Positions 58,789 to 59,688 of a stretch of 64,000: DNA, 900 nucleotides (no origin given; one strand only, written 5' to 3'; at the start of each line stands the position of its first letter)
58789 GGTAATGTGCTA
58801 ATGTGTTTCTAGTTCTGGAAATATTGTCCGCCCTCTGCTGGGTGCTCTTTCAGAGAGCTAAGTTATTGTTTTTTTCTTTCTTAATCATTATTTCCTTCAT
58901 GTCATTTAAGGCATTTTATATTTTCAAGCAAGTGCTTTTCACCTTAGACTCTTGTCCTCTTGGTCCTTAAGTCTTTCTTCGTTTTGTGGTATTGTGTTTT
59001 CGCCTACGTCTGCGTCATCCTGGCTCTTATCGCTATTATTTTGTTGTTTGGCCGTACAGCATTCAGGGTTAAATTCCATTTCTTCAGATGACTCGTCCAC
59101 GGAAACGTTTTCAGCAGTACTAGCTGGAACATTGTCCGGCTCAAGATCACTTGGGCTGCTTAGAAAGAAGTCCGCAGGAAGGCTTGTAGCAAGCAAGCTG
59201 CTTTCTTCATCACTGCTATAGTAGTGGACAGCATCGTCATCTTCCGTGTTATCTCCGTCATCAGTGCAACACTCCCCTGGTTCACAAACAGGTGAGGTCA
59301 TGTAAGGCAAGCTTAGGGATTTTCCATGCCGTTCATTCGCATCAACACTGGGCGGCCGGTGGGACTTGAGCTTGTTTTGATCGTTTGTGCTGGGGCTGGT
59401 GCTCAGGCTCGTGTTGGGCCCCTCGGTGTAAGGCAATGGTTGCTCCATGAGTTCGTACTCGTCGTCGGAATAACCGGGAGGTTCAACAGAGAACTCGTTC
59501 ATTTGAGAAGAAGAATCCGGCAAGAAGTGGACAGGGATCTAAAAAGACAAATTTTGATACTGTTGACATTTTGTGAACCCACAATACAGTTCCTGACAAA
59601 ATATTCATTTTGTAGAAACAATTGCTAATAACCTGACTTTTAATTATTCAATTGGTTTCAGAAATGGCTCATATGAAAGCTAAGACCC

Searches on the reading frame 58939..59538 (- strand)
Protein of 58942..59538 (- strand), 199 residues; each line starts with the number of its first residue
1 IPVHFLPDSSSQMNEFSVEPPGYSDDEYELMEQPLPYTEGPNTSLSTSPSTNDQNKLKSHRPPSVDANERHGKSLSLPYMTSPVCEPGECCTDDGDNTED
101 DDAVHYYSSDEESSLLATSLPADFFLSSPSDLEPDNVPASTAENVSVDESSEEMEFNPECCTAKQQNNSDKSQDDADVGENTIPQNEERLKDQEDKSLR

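Call 36: find_homologous_proteins(query=window:58942-59538:-)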
Query seq(199 aa) (199 aa): 7 proteins with E <= 0.001 among 69 candidates.
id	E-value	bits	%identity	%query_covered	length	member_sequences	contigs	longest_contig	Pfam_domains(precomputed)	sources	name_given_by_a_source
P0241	9.3e-25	106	48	66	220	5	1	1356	-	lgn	-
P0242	1.8e-23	102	46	90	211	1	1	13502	-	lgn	-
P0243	4.3e-23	100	49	77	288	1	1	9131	-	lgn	-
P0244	3.8e-22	97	50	62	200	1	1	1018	-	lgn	-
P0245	5.5e-20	90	55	57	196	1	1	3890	-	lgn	-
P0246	1.5e-18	85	47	72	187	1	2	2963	-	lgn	-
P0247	3.1e-17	81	48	62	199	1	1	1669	-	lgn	-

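Call 54: search_protein_families(library=pfam, max_evalue=0.001, proteins=[window:58939-59523:-])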
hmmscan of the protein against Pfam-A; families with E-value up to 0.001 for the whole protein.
window:58939-59523:- (194 aa): 0 families
